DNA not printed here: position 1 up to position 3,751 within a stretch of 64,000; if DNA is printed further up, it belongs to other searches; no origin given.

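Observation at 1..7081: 7-kb intronless Piezo-family mechanosensitive channel gene missing from the ORF track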

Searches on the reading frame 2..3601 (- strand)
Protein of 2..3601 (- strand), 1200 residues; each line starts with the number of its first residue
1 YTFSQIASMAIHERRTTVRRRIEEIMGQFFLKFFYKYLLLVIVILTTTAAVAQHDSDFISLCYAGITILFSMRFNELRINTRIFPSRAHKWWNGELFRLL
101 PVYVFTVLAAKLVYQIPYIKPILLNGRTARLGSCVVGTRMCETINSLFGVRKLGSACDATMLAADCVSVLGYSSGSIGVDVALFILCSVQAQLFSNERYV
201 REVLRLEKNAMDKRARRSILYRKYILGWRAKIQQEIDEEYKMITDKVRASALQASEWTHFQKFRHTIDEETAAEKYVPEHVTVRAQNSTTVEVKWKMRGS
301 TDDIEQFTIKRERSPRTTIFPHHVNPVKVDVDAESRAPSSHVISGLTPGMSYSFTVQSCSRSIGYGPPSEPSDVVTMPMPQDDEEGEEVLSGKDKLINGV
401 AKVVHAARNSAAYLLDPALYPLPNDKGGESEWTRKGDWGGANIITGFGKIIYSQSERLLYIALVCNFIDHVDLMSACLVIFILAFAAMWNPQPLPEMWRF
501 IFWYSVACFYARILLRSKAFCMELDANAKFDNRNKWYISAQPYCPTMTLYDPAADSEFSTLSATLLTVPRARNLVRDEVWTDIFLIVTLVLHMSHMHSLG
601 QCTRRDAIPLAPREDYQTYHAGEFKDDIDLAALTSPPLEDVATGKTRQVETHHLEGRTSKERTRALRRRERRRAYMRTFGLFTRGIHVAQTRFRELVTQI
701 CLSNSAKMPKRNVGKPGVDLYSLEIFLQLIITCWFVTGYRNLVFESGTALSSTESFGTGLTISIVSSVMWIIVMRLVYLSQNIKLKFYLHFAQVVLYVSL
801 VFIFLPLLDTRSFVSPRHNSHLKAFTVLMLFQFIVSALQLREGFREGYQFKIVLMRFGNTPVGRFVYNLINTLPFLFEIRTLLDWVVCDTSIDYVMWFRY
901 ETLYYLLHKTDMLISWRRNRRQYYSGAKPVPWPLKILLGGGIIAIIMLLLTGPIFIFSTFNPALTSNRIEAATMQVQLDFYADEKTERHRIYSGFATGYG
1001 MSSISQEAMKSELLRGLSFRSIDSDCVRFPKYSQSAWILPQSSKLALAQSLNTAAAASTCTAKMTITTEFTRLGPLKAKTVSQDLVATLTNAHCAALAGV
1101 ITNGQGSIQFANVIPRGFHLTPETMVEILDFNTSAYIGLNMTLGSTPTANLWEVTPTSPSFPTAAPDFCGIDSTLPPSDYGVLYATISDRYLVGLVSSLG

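Call 51: search_protein_representatives(protein=window:2-3601:-)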
Query: 1200 residues. Proteins with E-value up to 0.001 (for the whole library): 773; up to 1e-10: 307; up to 1e-30: 8. The best 150 are listed.
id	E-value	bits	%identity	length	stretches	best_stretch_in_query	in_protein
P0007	0.0e+00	1615.4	60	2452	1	1-1200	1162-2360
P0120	1.2e-84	301.5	30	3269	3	712-1149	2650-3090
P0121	2.6e-81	290.4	62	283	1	937-1158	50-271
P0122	4.2e-39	150.6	63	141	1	522-639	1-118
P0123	3.0e-35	137.8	34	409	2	423-556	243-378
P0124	1.0e-34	136.1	28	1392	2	715-1161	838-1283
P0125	7.5e-34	133.2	42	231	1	749-948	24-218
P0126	8.5e-32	126.4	28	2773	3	715-1101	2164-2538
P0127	2.0e-30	121.9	28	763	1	712-1161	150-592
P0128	3.7e-30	120.9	29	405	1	708-978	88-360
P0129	4.6e-30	120.7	28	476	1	833-1200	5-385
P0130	2.0e-29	118.5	33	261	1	767-979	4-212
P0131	6.6e-29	116.8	25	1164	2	713-1146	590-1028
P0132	3.6e-28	114.4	28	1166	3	712-1100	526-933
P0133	8.3e-28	113.2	31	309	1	768-1058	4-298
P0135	1.4e-26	109.1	28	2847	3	714-1173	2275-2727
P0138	6.0e-26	107.0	28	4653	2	711-978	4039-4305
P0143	5.4e-24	100.5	26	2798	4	686-983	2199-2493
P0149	9.1e-23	96.5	24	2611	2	711-1154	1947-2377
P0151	1.5e-22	95.8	27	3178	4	714-1120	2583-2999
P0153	2.7e-22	94.9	25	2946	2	711-1153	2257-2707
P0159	2.7e-21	91.6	26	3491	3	714-1116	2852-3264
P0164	1.9e-20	88.8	30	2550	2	711-979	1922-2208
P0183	2.1e-18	82.1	23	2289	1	715-1174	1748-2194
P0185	2.7e-18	81.7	25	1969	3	713-995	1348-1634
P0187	4.0e-18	81.1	26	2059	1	715-1157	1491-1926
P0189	4.7e-18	80.9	26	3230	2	714-1110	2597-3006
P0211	6.1e-17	77.2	26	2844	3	755-1089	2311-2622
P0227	2.8e-16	75.0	25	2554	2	723-1109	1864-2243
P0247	4.3e-15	71.1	29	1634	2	715-1101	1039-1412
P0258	9.7e-15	69.9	29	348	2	217-383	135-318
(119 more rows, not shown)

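Call 54: list_cluster_members(proteins=[P0120, P0126, P0135, P0211, P0151, P0185, P0247, P0132, P0123, P0258])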
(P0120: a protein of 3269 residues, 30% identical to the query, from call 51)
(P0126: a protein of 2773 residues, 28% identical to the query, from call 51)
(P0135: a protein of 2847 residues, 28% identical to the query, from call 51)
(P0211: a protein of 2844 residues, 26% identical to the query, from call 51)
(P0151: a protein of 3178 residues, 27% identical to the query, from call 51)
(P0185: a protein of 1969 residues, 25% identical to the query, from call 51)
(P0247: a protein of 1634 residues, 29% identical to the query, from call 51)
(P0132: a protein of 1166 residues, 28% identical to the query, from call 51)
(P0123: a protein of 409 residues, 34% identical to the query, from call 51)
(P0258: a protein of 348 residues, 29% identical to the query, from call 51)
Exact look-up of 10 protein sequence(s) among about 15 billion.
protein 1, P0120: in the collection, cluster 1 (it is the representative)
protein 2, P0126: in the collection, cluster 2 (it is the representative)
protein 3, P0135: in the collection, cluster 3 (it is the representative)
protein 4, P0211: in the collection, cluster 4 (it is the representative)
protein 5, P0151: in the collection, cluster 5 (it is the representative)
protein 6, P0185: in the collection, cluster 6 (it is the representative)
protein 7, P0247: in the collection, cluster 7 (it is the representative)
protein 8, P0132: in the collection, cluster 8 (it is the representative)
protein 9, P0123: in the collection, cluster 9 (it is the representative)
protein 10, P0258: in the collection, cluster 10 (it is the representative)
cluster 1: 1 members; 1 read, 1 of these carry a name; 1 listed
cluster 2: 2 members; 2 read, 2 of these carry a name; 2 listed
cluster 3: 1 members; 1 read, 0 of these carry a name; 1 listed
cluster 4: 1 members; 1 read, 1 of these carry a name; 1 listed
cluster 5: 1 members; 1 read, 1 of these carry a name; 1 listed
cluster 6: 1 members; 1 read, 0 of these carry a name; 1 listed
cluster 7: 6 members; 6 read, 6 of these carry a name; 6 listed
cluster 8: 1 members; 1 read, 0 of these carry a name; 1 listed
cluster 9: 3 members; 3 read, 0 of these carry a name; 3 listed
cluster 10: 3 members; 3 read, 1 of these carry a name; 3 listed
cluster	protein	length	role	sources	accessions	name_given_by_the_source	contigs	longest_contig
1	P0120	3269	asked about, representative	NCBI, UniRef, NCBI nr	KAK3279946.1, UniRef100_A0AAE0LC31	hypothetical protein CYMTET_12194 [Cymbomonas tetramitiformis] | Fibronectin type-III domain-containing protein n=1 Tax=Cymbomonas tetramitiformis ...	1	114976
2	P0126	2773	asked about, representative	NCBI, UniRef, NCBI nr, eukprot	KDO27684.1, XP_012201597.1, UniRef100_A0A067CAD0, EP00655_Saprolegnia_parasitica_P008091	hypothetical protein SPRG_20361 [Saprolegnia parasitica CBS 223.65] | Fibronectin type-III domain-containing protein n=1 Tax=Saprolegnia parasitica (strain CBS ... | XP_012201597.1 hypothetical protein SPRG_20361 [Saprolegnia parasitica CBS 223.65]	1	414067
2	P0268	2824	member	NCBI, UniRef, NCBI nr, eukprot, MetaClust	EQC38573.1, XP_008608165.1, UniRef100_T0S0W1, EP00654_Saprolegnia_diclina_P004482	hypothetical protein SDRG_04277 [Saprolegnia diclina VS20] | Fibronectin type-III domain-containing protein n=1 Tax=Saprolegnia diclina (strain VS20) ... | XP_008608165.1 hypothetical protein SDRG_04277 [Saprolegnia diclina VS20]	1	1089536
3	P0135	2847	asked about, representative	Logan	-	-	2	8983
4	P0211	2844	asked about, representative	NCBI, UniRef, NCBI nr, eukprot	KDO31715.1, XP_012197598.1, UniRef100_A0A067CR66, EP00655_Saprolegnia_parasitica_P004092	hypothetical protein SPRG_03633 [Saprolegnia parasitica CBS 223.65] | Fibronectin type-III domain-containing protein n=1 Tax=Saprolegnia parasitica (strain CBS ... | XP_012197598.1 hypothetical protein SPRG_03633 [Saprolegnia parasitica CBS 223.65]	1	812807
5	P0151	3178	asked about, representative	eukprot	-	g2192.t1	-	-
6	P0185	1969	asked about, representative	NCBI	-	-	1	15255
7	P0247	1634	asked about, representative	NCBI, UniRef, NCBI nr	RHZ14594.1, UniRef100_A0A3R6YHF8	hypothetical protein DYB37_008596 [Aphanomyces astaci] | Fibronectin type-III domain-containing protein n=1 Tax=Aphanomyces astaci TaxID=112090 ...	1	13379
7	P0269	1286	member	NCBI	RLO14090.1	hypothetical protein DYB28_001002, partial [Aphanomyces astaci]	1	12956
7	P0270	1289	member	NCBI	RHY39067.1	hypothetical protein DYB38_003830, partial [Aphanomyces astaci]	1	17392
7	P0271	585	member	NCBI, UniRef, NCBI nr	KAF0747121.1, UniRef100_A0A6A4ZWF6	hypothetical protein AaE_007853 [Aphanomyces astaci] | Piezo THU9 and anchor domain-containing protein n=1 Tax=Aphanomyces astaci TaxID=112090 ...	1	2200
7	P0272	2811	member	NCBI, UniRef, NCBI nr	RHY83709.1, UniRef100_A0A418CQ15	hypothetical protein DYB35_005677 [Aphanomyces astaci] | Fibronectin type-III domain-containing protein n=1 Tax=Aphanomyces astaci TaxID=112090 ...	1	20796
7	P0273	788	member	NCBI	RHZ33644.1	hypothetical protein DYB37_012092, partial [Aphanomyces astaci]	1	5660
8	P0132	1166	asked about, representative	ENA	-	-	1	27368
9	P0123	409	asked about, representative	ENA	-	-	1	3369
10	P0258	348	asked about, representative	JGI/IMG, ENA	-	-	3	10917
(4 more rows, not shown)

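Call 69: find_encoding_contigs(protein=P0120, flank=10000, max_places=1)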
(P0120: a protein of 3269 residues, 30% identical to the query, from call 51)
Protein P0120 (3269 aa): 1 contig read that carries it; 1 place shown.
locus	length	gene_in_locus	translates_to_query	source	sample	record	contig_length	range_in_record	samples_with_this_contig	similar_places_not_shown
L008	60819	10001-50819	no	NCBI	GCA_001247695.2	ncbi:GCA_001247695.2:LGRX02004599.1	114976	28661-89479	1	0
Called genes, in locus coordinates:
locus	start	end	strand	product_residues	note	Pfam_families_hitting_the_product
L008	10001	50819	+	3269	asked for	PF00041:fn3, PF23188:THU_Piezo1, PF24874:Piezo_THU9_anchor, PF12166:Piezo_cap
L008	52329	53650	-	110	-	-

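Call 75: list_cluster_members(proteins=[P0138, P0143, P0189, P0159, P0187, P0149, P0153, P0183, P0227, P0164])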
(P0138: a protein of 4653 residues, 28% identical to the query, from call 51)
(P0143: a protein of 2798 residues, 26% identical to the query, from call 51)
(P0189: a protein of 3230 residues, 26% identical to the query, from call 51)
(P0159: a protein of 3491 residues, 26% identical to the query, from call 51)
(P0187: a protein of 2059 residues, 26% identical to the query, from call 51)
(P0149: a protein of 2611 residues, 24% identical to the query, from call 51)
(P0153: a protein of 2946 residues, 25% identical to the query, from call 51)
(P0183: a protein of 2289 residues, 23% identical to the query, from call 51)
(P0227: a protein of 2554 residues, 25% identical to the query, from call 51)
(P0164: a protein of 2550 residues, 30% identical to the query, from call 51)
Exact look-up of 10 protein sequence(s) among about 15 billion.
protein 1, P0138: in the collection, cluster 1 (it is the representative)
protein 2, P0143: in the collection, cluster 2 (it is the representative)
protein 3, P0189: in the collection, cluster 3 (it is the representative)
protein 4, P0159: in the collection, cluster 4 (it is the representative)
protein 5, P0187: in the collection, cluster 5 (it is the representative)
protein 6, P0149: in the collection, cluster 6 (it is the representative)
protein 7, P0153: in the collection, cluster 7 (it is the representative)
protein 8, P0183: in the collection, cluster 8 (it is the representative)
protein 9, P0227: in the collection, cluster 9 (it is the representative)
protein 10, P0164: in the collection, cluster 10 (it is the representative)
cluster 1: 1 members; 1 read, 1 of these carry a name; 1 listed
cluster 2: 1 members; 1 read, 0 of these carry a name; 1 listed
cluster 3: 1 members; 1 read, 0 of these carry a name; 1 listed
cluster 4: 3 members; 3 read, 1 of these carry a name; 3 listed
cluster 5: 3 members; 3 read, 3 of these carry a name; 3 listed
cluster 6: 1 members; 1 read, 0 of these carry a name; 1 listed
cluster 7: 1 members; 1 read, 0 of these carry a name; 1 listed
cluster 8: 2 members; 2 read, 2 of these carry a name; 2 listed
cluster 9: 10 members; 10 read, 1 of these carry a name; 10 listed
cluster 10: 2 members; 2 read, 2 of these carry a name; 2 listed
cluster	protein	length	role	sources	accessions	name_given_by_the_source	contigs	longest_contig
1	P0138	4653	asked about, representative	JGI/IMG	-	hypothetical protein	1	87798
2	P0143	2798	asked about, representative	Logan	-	-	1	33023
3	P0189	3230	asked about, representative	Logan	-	-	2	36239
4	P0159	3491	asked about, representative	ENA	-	-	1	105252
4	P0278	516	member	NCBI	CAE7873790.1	unnamed protein product, partial [Symbiodinium sp. KB8]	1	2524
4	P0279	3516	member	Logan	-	-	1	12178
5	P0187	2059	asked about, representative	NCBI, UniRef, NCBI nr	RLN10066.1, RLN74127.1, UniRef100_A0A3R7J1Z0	hypothetical protein BBO99_00009087 [Phytophthora kernoviae] | Uncharacterized protein n=1 Tax=Phytophthora kernoviae TaxID=325452 RepID=A0A3R7J1Z0_9STRA | hypothetical protein BBI17_009102 [Phytophthora kernoviae]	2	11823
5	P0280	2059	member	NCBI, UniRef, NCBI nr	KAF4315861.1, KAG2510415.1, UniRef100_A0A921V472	hypothetical protein JM18_008973 [Phytophthora kernoviae] | Piezo non-specific cation channel R-Ras-binding domain-containing protein n=2 ... | hypothetical protein G195_010621 [Phytophthora kernoviae 00238/432]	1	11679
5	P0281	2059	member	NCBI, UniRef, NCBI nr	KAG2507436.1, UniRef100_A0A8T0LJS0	hypothetical protein JM16_008951 [Phytophthora kernoviae] | Piezo non-specific cation channel R-Ras-binding domain-containing protein n=1 ...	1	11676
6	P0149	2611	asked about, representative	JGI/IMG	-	-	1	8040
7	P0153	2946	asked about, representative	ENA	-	-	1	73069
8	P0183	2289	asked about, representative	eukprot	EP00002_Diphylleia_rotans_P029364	TRINITY_DN5977_c0_g1_i3.p1 TRINITY_DN5977_c0_g1~~TRINITY_DN5977_c0_g1_i3.p1 ORF ...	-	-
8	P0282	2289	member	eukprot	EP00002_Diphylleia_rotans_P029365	TRINITY_DN5977_c0_g1_i4.p1 TRINITY_DN5977_c0_g1~~TRINITY_DN5977_c0_g1_i4.p1 ORF ...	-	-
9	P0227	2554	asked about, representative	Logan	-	-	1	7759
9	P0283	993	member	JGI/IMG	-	hypothetical protein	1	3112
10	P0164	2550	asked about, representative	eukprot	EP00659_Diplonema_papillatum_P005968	gene5968-9163_t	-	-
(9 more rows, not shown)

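Call 82: find_encoding_contigs(protein=P0126, flank=10000, max_places=1)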
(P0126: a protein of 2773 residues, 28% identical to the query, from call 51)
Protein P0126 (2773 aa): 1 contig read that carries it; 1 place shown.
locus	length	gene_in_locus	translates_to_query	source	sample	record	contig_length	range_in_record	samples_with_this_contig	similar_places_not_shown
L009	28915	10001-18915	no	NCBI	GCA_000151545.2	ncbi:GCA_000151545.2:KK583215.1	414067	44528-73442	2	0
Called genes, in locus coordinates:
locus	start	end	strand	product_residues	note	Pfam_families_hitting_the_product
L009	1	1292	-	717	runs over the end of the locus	PF00595:PDZ (faint), PF17820:PDZ_6 (faint)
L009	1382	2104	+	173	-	PF10175:MPP6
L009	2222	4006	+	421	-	-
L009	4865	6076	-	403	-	PF00447:HSF_DNA-bind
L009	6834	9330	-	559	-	PF23613:ELP3_N, PF04055:Radical_SAM, PF16199:Radical_SAM_C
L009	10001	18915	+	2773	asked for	PF00041:fn3, PF23188:THU_Piezo1, PF24874:Piezo_THU9_anchor, PF12166:Piezo_cap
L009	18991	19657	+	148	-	PF21008:AIF-1, PF13405:EF-hand_6, PF13499:EF-hand_7, PF13202:EF-hand_5 (faint), PF14658:EF-hand_9, PF13833:EF-hand_8, PF00036:EF-hand_1 (weak)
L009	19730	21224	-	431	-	PF00400:WD40 (faint), PF23098:Beta-prop_NOL10_N (faint), PF23381:Beta-prop_IFT122_1st (faint), PF23383:Beta-prop_IFT140_1st (faint), PF23414:Beta-prop_EML_2 (faint), PF24807:WD40_CDC20-Fz (faint), PF24817:WD40_WDHD1_1st (faint), PF24814:WD40_Prp19, +3 more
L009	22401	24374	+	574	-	PF02204:VPS9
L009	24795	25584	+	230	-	PF03959:FSH1, PF00561:Abhydrolase_1 (faint)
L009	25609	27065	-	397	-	PF00782:DSPc (weak), PF00710:Asparaginase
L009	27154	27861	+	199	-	PF12796:Ank_2, PF24521:Ank_KRIT1 (faint), PF13606:Ank_3 (faint), PF00023:Ank, PF13637:Ank_4, PF13857:Ank_5 (weak), PF12796:Ank_2, PF00023:Ank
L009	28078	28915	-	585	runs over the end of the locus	PF03155:Alg6_Alg8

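Call 83: find_encoding_contigs(protein=P0211, flank=10000, max_places=1)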
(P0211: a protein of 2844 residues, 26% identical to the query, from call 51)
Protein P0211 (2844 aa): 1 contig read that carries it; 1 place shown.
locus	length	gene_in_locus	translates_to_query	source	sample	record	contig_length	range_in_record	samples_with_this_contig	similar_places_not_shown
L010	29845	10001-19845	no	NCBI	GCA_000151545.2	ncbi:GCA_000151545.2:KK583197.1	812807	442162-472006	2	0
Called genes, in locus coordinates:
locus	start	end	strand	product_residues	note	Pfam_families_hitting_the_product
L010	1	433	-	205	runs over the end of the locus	PF01661:Macro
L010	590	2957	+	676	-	PF15927:Casc1_N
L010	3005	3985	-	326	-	PF01507:PAPS_reduct, PF00462:Glutaredoxin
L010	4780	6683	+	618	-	-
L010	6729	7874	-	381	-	PF04438:zf-HIT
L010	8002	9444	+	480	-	PF03457:HA (faint)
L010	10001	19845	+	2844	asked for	PF00041:fn3, PF23188:THU_Piezo1, PF24874:Piezo_THU9_anchor, PF12166:Piezo_cap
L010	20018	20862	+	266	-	-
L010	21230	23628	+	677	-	PF00752:XPG_N, PF00867:XPG_I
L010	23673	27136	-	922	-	-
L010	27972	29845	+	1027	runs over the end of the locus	PF01852:START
